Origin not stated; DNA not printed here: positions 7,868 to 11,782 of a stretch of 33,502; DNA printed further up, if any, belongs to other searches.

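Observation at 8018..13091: Translationally coupled module: divergent YfiH/LACC1-like enzyme, 159-aa helical protein and 1204-aa HD-domain protein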

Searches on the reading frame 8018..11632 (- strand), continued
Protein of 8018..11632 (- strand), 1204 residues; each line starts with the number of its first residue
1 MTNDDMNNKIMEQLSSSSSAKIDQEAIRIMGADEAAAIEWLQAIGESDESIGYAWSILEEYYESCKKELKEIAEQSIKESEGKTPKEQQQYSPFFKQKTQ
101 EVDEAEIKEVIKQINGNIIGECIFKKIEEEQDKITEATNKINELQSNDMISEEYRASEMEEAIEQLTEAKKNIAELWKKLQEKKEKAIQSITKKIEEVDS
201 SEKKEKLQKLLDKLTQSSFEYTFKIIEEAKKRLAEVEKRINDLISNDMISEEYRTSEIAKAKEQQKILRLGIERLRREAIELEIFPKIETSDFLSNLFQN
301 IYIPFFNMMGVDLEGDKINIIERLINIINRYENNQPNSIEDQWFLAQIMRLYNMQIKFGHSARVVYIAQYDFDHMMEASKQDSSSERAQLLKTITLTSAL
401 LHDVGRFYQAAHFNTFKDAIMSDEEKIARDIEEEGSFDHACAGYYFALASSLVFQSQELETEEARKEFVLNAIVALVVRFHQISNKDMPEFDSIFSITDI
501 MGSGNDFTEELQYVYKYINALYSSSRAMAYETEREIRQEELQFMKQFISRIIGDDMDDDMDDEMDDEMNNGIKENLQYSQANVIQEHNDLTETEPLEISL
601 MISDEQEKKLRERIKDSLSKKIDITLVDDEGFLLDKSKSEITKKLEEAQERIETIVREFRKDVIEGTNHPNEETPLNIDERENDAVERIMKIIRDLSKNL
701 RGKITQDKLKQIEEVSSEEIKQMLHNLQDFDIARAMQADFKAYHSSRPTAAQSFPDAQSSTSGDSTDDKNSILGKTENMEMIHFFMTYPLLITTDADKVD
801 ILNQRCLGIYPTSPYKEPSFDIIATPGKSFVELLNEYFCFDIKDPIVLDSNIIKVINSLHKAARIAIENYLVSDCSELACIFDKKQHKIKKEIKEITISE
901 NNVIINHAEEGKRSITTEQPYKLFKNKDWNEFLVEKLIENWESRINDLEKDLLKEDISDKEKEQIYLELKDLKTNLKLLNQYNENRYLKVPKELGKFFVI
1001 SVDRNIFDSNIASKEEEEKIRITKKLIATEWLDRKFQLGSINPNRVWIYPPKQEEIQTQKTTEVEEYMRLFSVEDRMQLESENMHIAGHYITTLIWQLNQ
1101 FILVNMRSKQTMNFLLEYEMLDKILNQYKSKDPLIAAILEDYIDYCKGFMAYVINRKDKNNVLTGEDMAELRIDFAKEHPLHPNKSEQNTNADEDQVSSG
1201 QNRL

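Call 87: search_protein_families(library=pfam, alignment_id=A4, max_evalue=0.05)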
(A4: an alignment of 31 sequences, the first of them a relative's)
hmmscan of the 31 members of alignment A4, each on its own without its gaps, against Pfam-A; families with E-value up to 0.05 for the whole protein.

A. member 1, P0002 (721 aa): 1 family
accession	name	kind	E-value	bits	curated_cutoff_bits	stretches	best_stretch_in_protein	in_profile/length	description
PF01966.28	HD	-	0.0046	17.7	22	0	110-195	9-64/116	HD domain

B. families by the number of members that match (of 31 scanned): 19 families
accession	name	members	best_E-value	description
PF01966.28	HD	21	4.2e-05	HD domain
PF18019.7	Cas3_HD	5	0.009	Cas3, HD domain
PF19651.4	DUF6154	1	0.0016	Family of unknown function (DUF6154)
PF08766.16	DEK_C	1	0.0029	DEK C terminal domain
PF25294.1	RENR_N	1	0.0037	Renin receptor N-terminal domain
PF12910.14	PHD_like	1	0.0041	Antitoxin of toxin-antitoxin, RelE / RelB, TA system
PF13040.11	Fur_reg_FbpB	1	0.0072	Fur-regulated basic protein B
PF20849.2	TelK_muzzle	1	0.0089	Protelomerase, muzzle domain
PF23153.1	Aip3p_Bud6_N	1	0.0096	Aip3p/Bud6 N-terminal domain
PF01351.25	RNase_HII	1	0.0098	Ribonuclease HII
PF25185.1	Tad3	1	0.015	Type I Thoeris inhibitor Tad3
PF08926.16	DUF1908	1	0.02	Domain of unknown function (DUF1908)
PF02866.23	Ldh_1_C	1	0.021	lactate/malate dehydrogenase, alpha/beta C-terminal domain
PF21058.3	Stereocilin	1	0.03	Stereocilin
PF10834.13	DUF2560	1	0.032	Protein of unknown function (DUF2560)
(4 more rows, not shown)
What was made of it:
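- On HD-domain superfamily (Pfam PF01966): 21 of 31 members hit at E<=0.05, best 4.2e-05 (call 87).
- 21 of 31 members hit PF01966 at E<=0.05 (call 87).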

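Call 90: search_protein_families(library=pfam, proteins=[L017:801-2420:-, L017:5508-6488:+, L018:5747-7033:+, L018:7089-9770:+, L009:12187-12699:-, L010:6272-9382:+, L010:12393-13091:+, L013:12242-12865:+, L016:12383-13027:+, L012:8433-9275:+], max_evalue=0.001)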
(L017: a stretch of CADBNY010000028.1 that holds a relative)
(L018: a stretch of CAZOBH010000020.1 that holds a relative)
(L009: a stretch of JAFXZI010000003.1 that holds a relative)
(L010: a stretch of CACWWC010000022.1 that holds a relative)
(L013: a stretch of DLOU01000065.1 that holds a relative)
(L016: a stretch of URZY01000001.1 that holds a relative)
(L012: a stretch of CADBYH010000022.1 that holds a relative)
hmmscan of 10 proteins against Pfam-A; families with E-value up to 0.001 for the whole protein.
L017:801-2420:- (540 aa): 3 families
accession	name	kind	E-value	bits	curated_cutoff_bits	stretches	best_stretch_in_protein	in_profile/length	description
PF00239.26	Resolvase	-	2e-24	86.8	23.3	1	14-165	3-144/145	Resolvase, N terminal domain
PF07508.19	Recombinase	-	2.7e-20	73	21.1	1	189-303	1-102/102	Recombinase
PF13408.12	Zn_ribbon_recom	-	3.6e-09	37.3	25.3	1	316-376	1-58/58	Recombinase zinc beta ribbon domain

L017:5508-6488:+ (327 aa): 11 families
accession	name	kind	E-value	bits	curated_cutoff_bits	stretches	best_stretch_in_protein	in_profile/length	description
PF01476.26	LysM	-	1.5e-61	204.5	20.9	4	285-327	1-43/43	LysM domain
PF23473.1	LysM3_LYK4_5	-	2.8e-16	59.8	29.3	0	121-153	5-37/48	LYK4/5 LysM3 domain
PF23577.1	LysM_RLK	-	1.6e-11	44.4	27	0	284-308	2-26/44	LysM domain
PF01520.23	Amidase_3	-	1.1e-09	39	27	1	3-98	80-173/174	N-acetylmuramoyl-L-alanine amidase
PF23462.1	LysM3_NFP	-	7.3e-09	36.4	28.1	0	121-151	5-35/48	NFP LysM3 domain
PF23446.1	LysM1_NFP_LYK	-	5.4e-08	34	36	0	242-278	16-54/60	NFP/LYK LysM1 domain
PF23472.1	LysM2_CERK1_LYK3_4_5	-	5.8e-08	33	27.4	0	284-326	7-53/56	LYK3/4/5 LysM2 domain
PF04225.17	LysM_OapA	-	2.2e-07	31.3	22.3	0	120-155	4-41/85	Opacity-associated protein A LysM-like domain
PF23457.1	LysM2_NFP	-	3.5e-06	27.4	36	0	121-161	8-52/56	NFP LysM2 domain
PF22310.2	NMB0315_dom_I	-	7.7e-06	26.6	27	0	286-309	7-30/83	NMB0315-like, domain I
PF09103.16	BRCA-2_OB1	-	0.0009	19.6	25.6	0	112-166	35-84/123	BRCA2, oligonucleotide/oligosaccharide-binding, domain 1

L018:5747-7033:+ (429 aa): 0 families

L018:7089-9770:+ (894 aa): 0 families

L009:12187-12699:- (171 aa): 0 families

L010:6272-9382:+ (1037 aa): 5 families
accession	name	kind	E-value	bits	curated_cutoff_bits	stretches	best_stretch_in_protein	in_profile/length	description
PF00580.27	UvrD-helicase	-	1.2e-53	183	23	1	5-409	1-270/271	UvrD/REP helicase N-terminal domain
PF13245.12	AAA_19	-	2.5e-16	60.5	25.1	1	9-395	1-134/134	AAA domain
PF13361.12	UvrD_C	-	5.9e-13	49.4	25.6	1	537-805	204-346/350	UvrD-like helicase C-terminal domain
PF13538.12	UvrD_C_2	-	2.5e-09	37.3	27.4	1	786-805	33-52/52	UvrD-like helicase C-terminal domain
PF01443.25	Viral_helicase1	-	1.3e-07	32.1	21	0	20-89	1-69/228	Viral superfamily 1 RNA helicase core domain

L010:12393-13091:+ (233 aa): 1 family
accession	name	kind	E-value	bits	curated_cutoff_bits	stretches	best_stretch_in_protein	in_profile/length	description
PF02397.22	Bac_transf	-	4.3e-62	209.3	27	1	35-227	1-178/179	Bacterial sugar transferase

L013:12242-12865:+ (208 aa): 0 families

L016:12383-13027:+ (215 aa): 1 family
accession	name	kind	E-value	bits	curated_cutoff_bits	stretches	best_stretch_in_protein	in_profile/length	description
PF00300.27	His_Phos_1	-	9.1e-20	71.6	21.7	1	17-185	1-171/194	Histidine phosphatase superfamily (branch 1)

L012:8433-9275:+ (281 aa): 2 families
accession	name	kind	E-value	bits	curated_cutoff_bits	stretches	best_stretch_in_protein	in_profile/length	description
PF00072.30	Response_reg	-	4.1e-21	75.7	30.2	1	156-270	1-110/111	Response regulator receiver domain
PF01627.28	Hpt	-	0.00084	20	24.6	0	48-103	3-62/84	Hpt domain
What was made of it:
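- In L017 the pair lies between a large serine recombinase and an Amidase_3+LysM gene (call 90).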

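Call 98: search_protein_families(library=phrogs, proteins=[window:8018-11632:-, P0002, P0145], max_evalue=0.01)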
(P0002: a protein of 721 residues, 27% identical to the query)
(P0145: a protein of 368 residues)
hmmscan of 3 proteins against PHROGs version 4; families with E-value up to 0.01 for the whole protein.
window:8018-11632:- (1204 aa): 0 families

P0002 (721 aa): 0 families

P0145 (368 aa): 0 families

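Call 99: find_encoding_contigs(protein=P0145, flank=5000, max_places=3)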
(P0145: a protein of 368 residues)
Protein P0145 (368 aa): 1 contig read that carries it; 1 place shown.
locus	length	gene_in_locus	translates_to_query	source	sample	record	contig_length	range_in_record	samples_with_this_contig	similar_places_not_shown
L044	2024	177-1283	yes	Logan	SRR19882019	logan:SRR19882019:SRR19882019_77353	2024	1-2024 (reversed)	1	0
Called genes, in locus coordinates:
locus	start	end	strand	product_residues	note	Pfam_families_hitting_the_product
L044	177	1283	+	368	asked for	PF01966:HD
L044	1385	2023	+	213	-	?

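Call 100: find_encoding_contigs(protein=P0152, flank=5000, max_places=3)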
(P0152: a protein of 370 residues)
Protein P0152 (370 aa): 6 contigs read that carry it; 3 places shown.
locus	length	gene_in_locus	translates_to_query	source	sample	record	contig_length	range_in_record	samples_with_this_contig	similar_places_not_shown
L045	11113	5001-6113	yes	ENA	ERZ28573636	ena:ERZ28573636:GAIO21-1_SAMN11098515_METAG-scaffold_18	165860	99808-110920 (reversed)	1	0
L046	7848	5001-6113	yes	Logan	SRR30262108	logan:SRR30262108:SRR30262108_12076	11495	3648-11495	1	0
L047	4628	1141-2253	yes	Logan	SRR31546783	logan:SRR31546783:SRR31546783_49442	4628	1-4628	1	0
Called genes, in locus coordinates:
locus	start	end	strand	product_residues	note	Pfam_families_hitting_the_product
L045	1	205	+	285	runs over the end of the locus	PF00005:ABC_tran, PF13304:AAA_21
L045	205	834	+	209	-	PF13346:ABC2_membrane_5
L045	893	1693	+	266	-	PF00376:MerR, PF13411:MerR_1, PF06445:GyrI-like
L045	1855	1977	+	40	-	-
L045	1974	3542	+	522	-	PF00239:Resolvase, PF07508:Recombinase, PF13408:Zn_ribbon_recom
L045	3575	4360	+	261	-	PF08378:NERD, PF01396:Zn_ribbon_Top1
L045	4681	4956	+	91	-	PF08000:bPH_1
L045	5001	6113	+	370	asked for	PF01966:HD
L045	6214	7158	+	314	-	PF00056:Ldh_1_N, PF02866:Ldh_1_C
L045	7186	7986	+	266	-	PF00132:Hexapep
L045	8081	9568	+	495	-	PF01336:tRNA_anti-codon, PF00152:tRNA-synt_2, PF01409:tRNA-synt_2d (faint)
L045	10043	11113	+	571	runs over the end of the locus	PF03600:CitMHS (weak), PF03606:DcuC (weak)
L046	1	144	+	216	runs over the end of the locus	PF00849:PseudoU_synth_2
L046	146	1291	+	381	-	-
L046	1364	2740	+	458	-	PF13306:LRR_5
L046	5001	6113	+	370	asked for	PF01966:HD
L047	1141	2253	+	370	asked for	PF01966:HD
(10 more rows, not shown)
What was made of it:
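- Tried and rejected: Contexts of the ~370-aa relatives were uninformative: one short contig, and one bPH_1-HD-LDH arrangement (calls 99, 100).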
